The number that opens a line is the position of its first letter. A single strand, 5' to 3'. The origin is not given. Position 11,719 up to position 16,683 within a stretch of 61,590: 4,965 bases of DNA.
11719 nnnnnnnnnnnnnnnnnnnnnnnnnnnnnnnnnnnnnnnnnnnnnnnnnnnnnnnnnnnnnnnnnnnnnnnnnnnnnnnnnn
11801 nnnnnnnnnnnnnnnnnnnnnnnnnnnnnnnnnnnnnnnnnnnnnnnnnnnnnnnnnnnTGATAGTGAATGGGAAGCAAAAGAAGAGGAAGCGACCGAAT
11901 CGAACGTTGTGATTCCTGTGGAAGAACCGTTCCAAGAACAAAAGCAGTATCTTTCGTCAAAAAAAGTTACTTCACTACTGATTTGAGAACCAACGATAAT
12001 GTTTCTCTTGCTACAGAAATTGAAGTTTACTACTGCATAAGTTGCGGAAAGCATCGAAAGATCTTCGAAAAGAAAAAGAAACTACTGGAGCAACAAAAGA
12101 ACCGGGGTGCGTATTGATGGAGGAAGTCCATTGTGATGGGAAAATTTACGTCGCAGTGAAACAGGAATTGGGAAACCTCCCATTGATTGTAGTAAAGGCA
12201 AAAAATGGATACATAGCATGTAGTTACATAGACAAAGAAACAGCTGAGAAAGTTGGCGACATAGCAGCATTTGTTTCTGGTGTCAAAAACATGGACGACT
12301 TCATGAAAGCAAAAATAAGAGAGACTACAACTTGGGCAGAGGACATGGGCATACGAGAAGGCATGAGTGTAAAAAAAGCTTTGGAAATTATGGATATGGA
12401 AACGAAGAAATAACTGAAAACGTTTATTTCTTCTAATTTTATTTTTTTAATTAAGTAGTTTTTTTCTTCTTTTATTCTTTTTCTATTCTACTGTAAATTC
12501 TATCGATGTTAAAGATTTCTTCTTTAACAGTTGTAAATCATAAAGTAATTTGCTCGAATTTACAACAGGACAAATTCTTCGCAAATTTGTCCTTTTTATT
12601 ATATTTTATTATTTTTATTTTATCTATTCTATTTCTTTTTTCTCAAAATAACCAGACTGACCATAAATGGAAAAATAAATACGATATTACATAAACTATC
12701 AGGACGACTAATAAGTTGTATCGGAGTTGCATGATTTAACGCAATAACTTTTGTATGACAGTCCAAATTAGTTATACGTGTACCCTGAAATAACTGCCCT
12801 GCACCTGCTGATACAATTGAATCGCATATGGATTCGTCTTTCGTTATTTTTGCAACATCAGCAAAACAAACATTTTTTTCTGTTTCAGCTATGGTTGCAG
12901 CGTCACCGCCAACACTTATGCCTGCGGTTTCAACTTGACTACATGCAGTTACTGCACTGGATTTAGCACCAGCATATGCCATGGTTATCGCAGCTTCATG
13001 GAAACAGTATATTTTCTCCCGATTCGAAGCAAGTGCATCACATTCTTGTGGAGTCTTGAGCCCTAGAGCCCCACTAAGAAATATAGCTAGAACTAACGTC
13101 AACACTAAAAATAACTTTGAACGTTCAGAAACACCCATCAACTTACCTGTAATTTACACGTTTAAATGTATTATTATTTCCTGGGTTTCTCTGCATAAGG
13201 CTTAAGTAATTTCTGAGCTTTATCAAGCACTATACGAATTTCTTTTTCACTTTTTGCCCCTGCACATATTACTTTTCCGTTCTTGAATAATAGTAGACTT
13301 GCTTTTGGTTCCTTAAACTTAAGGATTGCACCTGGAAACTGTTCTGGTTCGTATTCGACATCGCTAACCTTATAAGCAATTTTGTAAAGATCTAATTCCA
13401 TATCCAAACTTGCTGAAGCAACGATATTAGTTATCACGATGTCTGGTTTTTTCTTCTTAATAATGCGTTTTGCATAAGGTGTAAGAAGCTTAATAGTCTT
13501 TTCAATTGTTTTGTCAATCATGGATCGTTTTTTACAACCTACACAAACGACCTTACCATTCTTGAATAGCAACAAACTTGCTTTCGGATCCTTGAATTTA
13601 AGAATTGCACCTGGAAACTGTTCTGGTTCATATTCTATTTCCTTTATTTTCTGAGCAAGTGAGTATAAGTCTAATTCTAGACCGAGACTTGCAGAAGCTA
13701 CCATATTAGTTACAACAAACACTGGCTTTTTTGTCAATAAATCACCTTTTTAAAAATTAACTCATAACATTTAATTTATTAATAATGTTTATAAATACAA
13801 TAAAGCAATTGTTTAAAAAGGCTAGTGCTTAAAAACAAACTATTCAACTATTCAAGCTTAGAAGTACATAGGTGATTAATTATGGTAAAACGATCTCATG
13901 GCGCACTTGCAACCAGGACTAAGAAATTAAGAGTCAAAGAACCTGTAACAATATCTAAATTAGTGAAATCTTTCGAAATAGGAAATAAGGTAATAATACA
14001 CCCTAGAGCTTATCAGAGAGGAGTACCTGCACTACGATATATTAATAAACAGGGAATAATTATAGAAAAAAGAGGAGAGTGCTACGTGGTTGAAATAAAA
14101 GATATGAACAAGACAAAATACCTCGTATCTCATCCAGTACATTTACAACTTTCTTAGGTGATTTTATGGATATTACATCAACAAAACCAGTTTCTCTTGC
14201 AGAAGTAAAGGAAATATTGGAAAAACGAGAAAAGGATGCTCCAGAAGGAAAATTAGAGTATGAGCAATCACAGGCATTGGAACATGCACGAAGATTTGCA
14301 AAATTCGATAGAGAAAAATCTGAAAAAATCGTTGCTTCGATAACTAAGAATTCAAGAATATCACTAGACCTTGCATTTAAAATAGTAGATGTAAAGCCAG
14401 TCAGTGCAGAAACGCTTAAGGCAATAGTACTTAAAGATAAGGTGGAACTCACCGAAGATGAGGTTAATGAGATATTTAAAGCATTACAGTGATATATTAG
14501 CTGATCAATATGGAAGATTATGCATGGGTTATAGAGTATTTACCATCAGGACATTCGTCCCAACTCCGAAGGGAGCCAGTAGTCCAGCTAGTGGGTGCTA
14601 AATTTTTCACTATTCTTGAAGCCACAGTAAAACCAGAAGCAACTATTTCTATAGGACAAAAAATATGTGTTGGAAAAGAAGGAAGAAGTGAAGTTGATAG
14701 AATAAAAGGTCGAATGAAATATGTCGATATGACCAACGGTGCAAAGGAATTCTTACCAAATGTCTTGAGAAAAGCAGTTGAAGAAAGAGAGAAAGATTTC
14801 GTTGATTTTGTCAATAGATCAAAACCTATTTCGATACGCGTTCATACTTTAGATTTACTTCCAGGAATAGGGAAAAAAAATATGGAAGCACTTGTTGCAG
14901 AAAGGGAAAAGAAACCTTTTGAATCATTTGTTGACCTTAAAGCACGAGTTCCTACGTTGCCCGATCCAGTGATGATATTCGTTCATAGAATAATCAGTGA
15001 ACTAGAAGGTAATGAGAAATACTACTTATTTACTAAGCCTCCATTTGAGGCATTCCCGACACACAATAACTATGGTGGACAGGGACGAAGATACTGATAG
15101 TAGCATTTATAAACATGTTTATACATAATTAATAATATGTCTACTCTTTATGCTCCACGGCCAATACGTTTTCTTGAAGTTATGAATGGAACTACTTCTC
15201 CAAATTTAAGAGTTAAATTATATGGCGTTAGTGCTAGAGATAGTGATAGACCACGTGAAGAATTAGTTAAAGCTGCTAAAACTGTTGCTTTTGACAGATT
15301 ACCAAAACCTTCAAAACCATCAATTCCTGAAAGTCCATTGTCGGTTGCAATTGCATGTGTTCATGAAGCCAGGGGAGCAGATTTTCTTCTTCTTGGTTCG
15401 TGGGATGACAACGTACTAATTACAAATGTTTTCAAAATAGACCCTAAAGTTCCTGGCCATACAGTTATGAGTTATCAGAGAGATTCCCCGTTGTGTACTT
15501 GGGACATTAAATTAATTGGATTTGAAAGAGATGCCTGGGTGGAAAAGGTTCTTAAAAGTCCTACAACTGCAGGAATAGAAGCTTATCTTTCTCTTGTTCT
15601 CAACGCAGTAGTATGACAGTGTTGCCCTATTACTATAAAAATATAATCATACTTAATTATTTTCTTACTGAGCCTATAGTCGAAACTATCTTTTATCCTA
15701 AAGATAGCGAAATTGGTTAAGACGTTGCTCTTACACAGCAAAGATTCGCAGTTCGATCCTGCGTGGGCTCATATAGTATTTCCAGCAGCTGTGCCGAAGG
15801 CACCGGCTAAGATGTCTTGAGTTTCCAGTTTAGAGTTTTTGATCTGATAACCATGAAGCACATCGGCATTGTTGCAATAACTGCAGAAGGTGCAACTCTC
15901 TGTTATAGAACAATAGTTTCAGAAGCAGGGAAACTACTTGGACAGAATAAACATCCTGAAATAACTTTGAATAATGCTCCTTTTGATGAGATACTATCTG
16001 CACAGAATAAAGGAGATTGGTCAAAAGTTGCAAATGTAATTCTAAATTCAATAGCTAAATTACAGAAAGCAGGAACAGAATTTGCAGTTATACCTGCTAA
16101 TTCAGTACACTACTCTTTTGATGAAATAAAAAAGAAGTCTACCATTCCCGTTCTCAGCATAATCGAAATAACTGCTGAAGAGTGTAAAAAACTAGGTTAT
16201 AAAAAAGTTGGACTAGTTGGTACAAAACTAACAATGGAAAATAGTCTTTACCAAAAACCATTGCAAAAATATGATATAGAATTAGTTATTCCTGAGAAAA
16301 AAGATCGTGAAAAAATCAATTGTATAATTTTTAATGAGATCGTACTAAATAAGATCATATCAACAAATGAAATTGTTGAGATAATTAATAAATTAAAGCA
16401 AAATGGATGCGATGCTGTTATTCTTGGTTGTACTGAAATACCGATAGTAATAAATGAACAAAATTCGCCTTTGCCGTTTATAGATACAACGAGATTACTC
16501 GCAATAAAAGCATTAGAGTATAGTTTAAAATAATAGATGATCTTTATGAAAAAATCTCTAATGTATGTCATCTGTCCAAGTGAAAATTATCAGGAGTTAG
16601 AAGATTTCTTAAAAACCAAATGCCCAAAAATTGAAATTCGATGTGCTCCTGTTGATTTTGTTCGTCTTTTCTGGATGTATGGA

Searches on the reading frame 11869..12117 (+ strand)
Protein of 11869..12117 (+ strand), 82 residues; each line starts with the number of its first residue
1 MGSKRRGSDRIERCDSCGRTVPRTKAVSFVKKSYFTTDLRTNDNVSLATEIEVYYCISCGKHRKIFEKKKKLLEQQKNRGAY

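Call 33: search_protein_families(library=pfam, proteins=[window:11869-12117:+], max_evalue=0.0001)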
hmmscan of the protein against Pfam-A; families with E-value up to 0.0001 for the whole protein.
window:11869-12117:+ (82 aa): 1 family
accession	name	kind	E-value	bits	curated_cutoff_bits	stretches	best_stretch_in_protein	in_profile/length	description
PF01283.25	Ribosomal_S26e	-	1.7e-05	25.7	27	0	4-78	13-94/108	Ribosomal protein S26e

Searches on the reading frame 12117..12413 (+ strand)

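Call 33: search_protein_families(library=pfam, proteins=[window:12117-12413:+], max_evalue=0.0001)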
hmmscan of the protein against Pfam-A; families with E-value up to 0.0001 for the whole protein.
window:12117-12413:+ (98 aa): 1 family
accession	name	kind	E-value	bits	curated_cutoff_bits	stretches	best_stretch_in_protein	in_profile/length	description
PF08827.16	DUF1805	-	7e-17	61.9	29.5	1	34-92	1-64/64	Domain of unknown function (DUF1805)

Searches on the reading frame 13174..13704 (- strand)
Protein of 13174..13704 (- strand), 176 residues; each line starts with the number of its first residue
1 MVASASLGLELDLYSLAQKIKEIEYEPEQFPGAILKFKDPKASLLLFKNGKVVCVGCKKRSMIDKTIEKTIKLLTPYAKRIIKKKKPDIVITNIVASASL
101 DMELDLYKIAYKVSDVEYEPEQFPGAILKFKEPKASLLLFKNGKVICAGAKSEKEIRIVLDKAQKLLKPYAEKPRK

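Call 29: search_protein_families(library=pfam, proteins=[window:13174-13704:-], max_evalue=0.001)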
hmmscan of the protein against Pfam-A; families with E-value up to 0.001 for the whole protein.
window:13174-13704:- (176 aa): 2 families
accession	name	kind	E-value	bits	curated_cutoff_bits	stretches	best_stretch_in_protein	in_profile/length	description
PF00352.27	TBP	-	5e-51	170.9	22.9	2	88-168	1-83/85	Transcription factor TFIID (or TATA-binding protein, TBP)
PF11858.14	DUF3378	-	0.0001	22.8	27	0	121-158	25-62/76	Domain of unknown function (DUF3378)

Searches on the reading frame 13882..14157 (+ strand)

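Call 34: search_protein_families(library=pfam, proteins=[window:13882-14157:+], max_evalue=0.0001)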
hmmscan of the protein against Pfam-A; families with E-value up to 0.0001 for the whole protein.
window:13882-14157:+ (91 aa): 1 family
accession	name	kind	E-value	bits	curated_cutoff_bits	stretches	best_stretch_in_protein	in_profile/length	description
PF01157.24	Ribosomal_L21e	-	3.3e-12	46.6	27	1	13-90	16-98/101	Ribosomal protein L21e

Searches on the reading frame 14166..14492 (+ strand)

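Call 34: search_protein_families(library=pfam, proteins=[window:14166-14492:+], max_evalue=0.0001)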
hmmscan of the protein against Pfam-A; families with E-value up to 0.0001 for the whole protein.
window:14166-14492:+ (108 aa): 1 family
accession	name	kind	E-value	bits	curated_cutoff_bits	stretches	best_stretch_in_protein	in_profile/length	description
PF03874.21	RNA_pol_Rpb4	-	1.7e-09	38.4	25.6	1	10-107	3-112/116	RNA polymerase Rpb4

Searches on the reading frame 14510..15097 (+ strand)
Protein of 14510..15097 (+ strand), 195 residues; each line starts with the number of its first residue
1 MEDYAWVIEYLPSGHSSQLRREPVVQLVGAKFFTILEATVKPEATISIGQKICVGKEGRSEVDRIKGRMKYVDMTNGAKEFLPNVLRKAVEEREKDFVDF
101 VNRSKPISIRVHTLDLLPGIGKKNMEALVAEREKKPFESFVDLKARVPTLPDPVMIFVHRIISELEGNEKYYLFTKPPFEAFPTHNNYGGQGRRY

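Call 29: search_protein_families(library=pfam, proteins=[window:14510-15097:+], max_evalue=0.001)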
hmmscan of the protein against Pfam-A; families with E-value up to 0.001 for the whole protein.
window:14510-15097:+ (195 aa): 2 families
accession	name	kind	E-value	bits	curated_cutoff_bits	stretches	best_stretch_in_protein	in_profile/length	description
PF04919.18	DUF655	-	1.2e-57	195.2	22.2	1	1-176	1-181/181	Protein of unknown function (DUF655)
PF14579.12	HHH_6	-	1.2e-05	25.9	25.6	1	114-148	27-62/90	Helix-hairpin-helix motif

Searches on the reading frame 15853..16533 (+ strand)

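Call 34: search_protein_families(library=pfam, proteins=[window:15853-16533:+], max_evalue=0.0001)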
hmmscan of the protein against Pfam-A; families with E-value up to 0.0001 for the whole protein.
window:15853-16533:+ (226 aa): 1 family
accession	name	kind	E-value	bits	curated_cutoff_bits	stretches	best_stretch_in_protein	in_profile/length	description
PF01177.27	Asp_Glu_race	-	1e-37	130.4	31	1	9-217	4-208/211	Asp/Glu/Hydantoin racemase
